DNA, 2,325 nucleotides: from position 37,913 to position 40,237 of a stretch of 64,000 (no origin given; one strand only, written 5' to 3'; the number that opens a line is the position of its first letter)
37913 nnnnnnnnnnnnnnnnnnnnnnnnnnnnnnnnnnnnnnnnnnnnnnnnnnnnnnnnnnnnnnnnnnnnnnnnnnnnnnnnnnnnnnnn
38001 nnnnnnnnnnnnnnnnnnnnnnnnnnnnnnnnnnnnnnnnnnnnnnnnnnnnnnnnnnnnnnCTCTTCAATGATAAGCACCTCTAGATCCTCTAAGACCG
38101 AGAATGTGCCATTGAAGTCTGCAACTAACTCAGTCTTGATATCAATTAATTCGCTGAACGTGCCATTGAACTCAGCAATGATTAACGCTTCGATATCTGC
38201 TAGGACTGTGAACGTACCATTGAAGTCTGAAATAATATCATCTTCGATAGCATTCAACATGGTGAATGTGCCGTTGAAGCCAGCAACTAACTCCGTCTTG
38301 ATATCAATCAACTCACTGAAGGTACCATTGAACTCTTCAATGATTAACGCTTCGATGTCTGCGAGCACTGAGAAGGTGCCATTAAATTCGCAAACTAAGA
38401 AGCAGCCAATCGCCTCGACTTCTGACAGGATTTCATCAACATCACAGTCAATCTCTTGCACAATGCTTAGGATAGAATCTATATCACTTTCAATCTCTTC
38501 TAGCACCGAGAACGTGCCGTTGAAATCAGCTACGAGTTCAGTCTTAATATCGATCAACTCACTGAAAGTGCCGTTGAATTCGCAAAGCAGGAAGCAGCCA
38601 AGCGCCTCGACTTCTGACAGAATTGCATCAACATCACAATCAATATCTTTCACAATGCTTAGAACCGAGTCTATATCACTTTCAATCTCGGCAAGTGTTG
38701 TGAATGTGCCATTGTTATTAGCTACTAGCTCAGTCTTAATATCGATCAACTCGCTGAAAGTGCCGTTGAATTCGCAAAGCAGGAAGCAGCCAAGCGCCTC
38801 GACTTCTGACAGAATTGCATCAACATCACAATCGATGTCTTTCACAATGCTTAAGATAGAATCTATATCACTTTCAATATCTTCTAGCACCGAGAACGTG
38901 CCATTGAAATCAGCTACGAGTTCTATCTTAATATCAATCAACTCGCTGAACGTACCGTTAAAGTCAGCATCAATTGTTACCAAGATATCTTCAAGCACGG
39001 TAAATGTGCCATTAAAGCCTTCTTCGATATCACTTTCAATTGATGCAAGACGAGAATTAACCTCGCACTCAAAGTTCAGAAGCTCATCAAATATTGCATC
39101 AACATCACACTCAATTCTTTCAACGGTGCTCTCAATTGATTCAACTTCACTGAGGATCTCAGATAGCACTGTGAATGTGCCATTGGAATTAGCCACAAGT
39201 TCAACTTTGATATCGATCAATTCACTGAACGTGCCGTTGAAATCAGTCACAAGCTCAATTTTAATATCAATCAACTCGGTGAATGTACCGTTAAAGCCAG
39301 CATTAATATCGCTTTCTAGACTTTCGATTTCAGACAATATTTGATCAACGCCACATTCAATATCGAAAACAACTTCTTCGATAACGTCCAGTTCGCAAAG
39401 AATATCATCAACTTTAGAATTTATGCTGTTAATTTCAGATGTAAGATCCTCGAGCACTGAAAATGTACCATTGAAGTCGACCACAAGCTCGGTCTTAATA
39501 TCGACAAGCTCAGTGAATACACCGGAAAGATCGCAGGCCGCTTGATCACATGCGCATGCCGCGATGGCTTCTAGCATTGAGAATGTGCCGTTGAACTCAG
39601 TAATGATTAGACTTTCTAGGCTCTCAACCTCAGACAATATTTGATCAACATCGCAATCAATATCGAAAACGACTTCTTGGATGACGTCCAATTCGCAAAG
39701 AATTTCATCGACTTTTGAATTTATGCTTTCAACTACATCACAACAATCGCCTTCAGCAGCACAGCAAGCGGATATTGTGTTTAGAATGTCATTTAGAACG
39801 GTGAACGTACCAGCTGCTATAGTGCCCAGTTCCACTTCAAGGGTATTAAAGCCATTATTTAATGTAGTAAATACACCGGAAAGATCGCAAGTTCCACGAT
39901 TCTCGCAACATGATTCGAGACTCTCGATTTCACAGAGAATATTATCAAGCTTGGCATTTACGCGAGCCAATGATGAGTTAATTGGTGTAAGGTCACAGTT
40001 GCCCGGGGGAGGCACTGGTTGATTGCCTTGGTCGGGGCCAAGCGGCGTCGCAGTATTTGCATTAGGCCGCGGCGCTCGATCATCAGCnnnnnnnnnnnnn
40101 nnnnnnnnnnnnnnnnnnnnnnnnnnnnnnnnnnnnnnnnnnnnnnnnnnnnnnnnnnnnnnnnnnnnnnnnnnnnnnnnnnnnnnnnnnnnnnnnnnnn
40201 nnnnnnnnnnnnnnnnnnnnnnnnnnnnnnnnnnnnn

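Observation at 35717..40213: Giant acidic secreted protein with ~47 copies of an 18-aa 'FNGTF' repeat, most matching the bacterial N-glycosylation sequon D/E-X-N-X-S/T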

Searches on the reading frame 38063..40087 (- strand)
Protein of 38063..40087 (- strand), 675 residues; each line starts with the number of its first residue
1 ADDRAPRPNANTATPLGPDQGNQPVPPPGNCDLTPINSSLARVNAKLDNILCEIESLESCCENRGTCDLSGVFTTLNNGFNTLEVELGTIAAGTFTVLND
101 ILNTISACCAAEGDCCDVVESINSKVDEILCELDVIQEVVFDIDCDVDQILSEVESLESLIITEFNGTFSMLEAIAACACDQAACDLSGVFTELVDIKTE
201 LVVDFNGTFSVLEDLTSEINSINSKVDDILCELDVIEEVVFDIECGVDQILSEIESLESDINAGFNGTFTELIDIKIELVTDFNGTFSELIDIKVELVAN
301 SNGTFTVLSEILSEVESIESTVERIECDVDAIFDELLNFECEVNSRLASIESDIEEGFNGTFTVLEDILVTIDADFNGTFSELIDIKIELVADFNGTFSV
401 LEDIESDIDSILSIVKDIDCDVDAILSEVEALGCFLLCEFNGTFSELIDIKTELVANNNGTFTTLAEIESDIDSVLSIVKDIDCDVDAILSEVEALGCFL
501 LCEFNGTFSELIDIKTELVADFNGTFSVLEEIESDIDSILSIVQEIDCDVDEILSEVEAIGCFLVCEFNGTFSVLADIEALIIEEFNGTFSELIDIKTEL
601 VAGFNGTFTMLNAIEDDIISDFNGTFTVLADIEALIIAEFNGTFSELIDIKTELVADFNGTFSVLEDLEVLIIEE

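Call 59: predict_structure(alignment_id=A2)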
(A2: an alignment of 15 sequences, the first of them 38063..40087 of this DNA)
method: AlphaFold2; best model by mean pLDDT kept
length: 675 residues; sequences in the alignment: 15
mean_pLDDT: 58.8   pTM: 0.46
mean pLDDT of the five models: 58.8, 53.2, 52.1, 49.7, 39.6
residues with pLDDT >= 90: 9; 70-90: 188; 50-70: 258; < 50: 220
segments of 3 or more residues with pLDDT < 50: 1-31, 55-92, 97-162, 176-183, 219-223, 239-246, 314-328, 342-355, 417-422, 428-436, 497-499
pLDDT, mean of each block of 10 residues (from residue 1): 35 38 39 52 56 45 35 40 37 48 36 32 34 32 38 40 61 50 64 70 76 66 51 49 49 54 73 70 72 62 60 45 43 56 42 51 64 66 66 74 64 48 49 48 73 57 69 60 65 53 77 69 84 65 65 62 68 82 79 80 85 78 87 79 84 71 75 47
secondary structure, 60 per line:
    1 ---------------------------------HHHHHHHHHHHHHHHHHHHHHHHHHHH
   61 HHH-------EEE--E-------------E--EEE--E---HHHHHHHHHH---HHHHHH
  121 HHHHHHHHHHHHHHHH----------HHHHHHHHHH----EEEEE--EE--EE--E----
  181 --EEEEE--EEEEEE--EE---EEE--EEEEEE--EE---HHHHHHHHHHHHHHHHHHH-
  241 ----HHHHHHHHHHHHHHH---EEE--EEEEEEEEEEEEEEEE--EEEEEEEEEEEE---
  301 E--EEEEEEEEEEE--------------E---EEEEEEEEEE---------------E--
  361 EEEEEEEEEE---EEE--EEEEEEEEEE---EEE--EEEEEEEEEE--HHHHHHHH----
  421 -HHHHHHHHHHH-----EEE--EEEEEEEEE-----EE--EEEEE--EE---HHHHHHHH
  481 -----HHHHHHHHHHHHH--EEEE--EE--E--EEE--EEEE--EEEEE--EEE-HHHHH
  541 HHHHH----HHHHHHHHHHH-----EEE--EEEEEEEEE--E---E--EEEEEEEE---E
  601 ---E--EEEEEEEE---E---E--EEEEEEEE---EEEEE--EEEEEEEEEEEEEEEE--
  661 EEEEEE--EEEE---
elements in order (helices of 4 or more, strands of 3 or more residues): H34-63 E71-73 E93-95 H102-111 H115-136 H147-156 E161-165 E183-187 E190-195 E203-205 E208-213 H221-239 H245-259 E263-265 E268-283 E286-297 E304-314 E333-342 E361-370 E374-376 E379-388 E392-394 E397-406 H409-416 H422-432 E438-440 E443-451 E461-465 H473-480 H486-498 E501-504 E514-516 E519-522 E525-529 E532-534 H536-545 H550-560 E566-568 E571-579 E589-596 E607-614 E625-632 E636-640 E643-658 E661-666 E669-672

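Call 62: fold_search(model_id=the predicted structure, library=pdb)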
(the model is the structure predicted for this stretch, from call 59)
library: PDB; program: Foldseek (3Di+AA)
matches with E <= 10: 26; with E <= 0.001: 0
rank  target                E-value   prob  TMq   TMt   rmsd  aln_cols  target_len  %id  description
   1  4oj5_C                6.4e-01  0.07  0.15  0.14  16.2       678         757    9  Crystal Structure of a Putative Tailspike Protein (TSP1, orf210) from Escherichia coli O157:H7 Bacteriohage CBA120 (released 2014-03-26)
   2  4xkw_A                8.0e-01  0.03  0.10  0.11  18.9       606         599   10  Tailspike protein mutant D339N of E. coli bacteriophage HK620 in complex with pentasaccharide (released 2016-01-20)
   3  9beh_A                8.3e-01  0.02  0.09  0.10  19.7       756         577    6  Structure of GH110A in complex with galactose-6-sulfate (released 2025-08-27)
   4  4oj6_C                9.5e-01  0.08  0.18  0.17  16.9       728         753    8  Crystal Structure of a Putative Tailspike Protein (TSP1, orf210) from Escherichia coli O157:H7 Bacteriohage CBA120; Se (released 2014-03-26)
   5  4ojp_C                1.6e+00  0.04  0.14  0.14  16.3       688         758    8  Crystal Structure of Putative Tailspike Protein (TSP1, orf210) from Escherichia coli O157:H7 Bacteriohage CBA120 in Co (released 2014-03-26)
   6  8c50_A                1.9e+00  0.03  0.10  0.14  16.0       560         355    6  Pontibacter korlensis curli subunit CsgA (released 2023-06-28)
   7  6kqs_A                2.1e+00  0.02  0.12  0.12  17.8       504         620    8  Crystal Structure of GH136 lacto-N-biosidase from Eubacterium ramulus - selenomethionine derivative (released 2020-06-10)
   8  4xlh                  2.4e+00  0.01  0.09  0.10  17.7       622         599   10  Tailspike protein double mutant D339A/E372A of E. coli bacteriophage HK620 (released 2016-01-20)
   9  4z0c_A                2.6e+00  0.03  0.12  0.11  20.7       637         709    9  Crystal structure of TLR13-ssRNA13 complex (released 2015-10-07)
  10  7dmk_A                3.2e+00  0.02  0.14  0.13  24.9       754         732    8  PL6 alginate lyase BcAlyPL6 (released 2021-10-06)
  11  4ojl_C                3.8e+00  0.02  0.16  0.15  15.3       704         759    7  Crystal Structure of Putative Tailspike Protein (TSP1, orf210) from Escherichia coli O157:H7 Bacteriohage CBA120 in Co (released 2014-03-26)
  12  5nxk_A                3.8e+00  0.02  0.09  0.15  16.0       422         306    9  L. reuteri 53608 SRRP (released 2018-03-21)
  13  4xla_A                4.8e+00  0.01  0.09  0.10  18.5       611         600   10  Tailspike protein mutant D339A of E. coli bacteriophage HK620 IN COMPLEX WITH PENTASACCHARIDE (released 2016-01-20)
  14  7koh_D                5.2e+00  0.02  0.14  0.16  16.5       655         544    9  Crystal structure of antigen 43 from Escherichia coli EDL933 (released 2022-03-09)
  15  8iqe_D                5.7e+00  0.02  0.13  0.15  14.7       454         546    7  Crystal structure of tetrameric K2-2 TSP (released 2024-02-21)
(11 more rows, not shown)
